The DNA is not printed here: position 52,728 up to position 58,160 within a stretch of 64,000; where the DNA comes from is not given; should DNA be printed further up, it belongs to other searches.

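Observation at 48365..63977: Five-gene cassette of giant and medium, mostly signal-peptide-bearing, proteins with a shared C-terminal module and Ca-loop repeats: candidate novel extracellular glycan-processing machine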

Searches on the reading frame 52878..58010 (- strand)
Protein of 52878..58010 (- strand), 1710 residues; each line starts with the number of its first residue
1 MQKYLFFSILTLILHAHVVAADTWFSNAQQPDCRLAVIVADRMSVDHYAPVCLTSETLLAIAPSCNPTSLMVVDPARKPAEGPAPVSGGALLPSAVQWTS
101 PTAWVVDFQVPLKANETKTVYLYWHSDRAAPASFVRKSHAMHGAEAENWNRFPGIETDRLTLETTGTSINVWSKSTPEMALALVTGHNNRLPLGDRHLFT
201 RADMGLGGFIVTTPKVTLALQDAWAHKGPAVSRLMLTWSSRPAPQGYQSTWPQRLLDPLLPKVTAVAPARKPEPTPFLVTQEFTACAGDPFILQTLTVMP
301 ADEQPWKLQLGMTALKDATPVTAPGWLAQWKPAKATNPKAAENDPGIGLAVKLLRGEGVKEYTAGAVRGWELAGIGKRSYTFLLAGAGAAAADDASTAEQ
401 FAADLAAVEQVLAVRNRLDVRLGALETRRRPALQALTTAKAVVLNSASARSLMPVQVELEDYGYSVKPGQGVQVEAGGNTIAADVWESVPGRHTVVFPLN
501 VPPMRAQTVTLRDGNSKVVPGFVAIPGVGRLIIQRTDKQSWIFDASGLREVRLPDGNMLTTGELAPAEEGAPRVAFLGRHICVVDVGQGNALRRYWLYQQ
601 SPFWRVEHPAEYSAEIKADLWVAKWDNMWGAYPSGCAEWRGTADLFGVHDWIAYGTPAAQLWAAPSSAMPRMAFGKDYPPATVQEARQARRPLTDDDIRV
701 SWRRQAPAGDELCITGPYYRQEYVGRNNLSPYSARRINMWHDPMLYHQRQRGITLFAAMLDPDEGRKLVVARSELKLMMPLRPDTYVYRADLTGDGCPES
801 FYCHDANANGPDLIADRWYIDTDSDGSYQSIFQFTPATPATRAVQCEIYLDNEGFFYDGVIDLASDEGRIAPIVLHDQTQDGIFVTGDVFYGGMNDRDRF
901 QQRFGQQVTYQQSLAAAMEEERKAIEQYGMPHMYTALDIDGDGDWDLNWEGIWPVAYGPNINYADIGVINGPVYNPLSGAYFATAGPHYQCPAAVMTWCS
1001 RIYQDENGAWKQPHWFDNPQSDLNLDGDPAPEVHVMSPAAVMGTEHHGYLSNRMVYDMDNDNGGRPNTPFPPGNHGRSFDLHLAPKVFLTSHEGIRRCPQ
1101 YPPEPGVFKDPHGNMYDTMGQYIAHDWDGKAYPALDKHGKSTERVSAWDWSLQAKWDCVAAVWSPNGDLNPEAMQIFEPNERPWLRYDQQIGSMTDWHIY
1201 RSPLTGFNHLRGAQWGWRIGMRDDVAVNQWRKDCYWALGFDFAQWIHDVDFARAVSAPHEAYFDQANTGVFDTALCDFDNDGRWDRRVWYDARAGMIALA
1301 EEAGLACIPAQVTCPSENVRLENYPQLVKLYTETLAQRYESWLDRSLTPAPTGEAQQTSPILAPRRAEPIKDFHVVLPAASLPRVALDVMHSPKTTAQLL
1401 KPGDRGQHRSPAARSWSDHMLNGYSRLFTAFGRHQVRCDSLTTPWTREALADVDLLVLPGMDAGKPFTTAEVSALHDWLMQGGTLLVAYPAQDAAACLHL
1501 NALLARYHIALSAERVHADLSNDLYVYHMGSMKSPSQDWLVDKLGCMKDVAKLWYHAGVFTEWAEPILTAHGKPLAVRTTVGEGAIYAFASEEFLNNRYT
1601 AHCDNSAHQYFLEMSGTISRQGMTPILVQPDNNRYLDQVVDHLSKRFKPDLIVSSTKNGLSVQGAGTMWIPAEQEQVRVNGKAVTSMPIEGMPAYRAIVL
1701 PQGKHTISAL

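Call 5: search_protein_families(library=pfam, proteins=[window:52878-58010:-], max_evalue=0.1)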
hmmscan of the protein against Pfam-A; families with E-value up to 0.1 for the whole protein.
window:52878-58010:- (1710 aa): 2 families
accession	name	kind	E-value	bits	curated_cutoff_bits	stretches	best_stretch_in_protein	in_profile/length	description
PF14258.12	DUF4350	-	2.8e-05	24.9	30.4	1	1422-1605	7-173/181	Domain of unknown function (DUF4350)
PF09822.16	ABC_transp_aux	-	0.0096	15.6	34.7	1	1443-1516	36-119/288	ABC-type uncharacterized transport system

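Call 6: search_protein_families(library=ncbifam, proteins=[window:52878-58010:-], max_evalue=0.1)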
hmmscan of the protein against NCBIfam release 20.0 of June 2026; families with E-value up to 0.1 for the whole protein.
window:52878-58010:- (1710 aa): 0 families

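Call 10: search_solved_structures(query=window:52878-58010:-, max_evalue=1)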
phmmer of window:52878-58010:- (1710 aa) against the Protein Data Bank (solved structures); distinct sequences matched with E-value up to 1: 2.
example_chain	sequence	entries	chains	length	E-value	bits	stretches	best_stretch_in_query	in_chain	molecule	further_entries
3d22_A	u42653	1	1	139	0.22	11.9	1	1281-1372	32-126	Thioredoxin H-type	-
3d21_A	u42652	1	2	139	0.3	11.5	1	1281-1372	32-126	Thioredoxin H-type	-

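Call 12: find_encoding_contigs(protein=window:52878-58010:-, flank=10000, max_places=6)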
Protein window:52878-58010:- (1710 aa): no gene with exactly this product is on record in the collection.

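Call 13: find_homologous_proteins(query=window:52878-58010:-)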
Query window:52878-58010:- (1710 aa): 1 proteins with E <= 0.001 among 8000 candidates.
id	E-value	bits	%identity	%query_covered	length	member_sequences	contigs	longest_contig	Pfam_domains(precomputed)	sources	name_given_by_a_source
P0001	0.0e+0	4074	100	100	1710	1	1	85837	PF14258.13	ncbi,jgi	jgi:hypothetical protein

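Call 113: search_protein_families(library=pfam, alignment_id=A6, max_evalue=0.5)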
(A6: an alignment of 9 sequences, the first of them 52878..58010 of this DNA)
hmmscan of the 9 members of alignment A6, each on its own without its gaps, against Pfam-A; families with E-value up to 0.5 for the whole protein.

A. member 1, window:52878-58010:- (1710 aa): 5 families
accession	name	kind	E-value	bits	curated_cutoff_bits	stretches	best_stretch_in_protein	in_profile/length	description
PF14258.12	DUF4350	-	2.8e-05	24.9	30.4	1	1422-1605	7-173/181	Domain of unknown function (DUF4350)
PF09822.16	ABC_transp_aux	-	0.0096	15.6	34.7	1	1443-1516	36-119/288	ABC-type uncharacterized transport system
PF13517.12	FG-GAP_3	-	0.12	13.4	26.9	0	934-947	46-59/61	FG-GAP-like repeat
PF21986.1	AH_C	-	0.21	12.1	27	0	466-524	46-101/123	Allophanate hydrolase C-terminal domain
PF23355.1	IFT52_GIFT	-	0.26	10.8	27.2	1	1444-1512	37-104/246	IFT52 GIFT domain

B. families by the number of members that match (of 9 scanned): 15 families
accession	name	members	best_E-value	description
PF14258.12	DUF4350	8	1.8e-07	Domain of unknown function (DUF4350)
PF16153.10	DUF4861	6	3.3e-47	Domain of unknown function (DUF4861)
PF02018.23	CBM_4_9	3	1.8e-07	Carbohydrate binding domain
PF09822.16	ABC_transp_aux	3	0.0096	ABC-type uncharacterized transport system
PF13517.12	FG-GAP_3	2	0.032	FG-GAP-like repeat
PF00041.27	fn3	1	2.9e-09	Fibronectin type III domain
PF06452.16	CBM9_1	1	6.4e-05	Carbohydrate family 9 binding domain-like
PF13709.12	DUF4159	1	0.0052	Domain of unknown function (DUF4159)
PF16656.11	Pur_ac_phosph_N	1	0.012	Purple acid Phosphatase, N-terminal domain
PF24946.1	Fn3_Dep-1_4th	1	0.068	Dep-1 fourth Fn3-like domain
PF15464.11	DUF4633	1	0.089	Domain of unknown function (DUF4633)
PF01400.30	Astacin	1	0.12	Astacin (Peptidase family M12A)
PF21986.1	AH_C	1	0.21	Allophanate hydrolase C-terminal domain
PF23355.1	IFT52_GIFT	1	0.26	IFT52 GIFT domain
PF05763.18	DUF835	1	0.27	Protein of unknown function (DUF835)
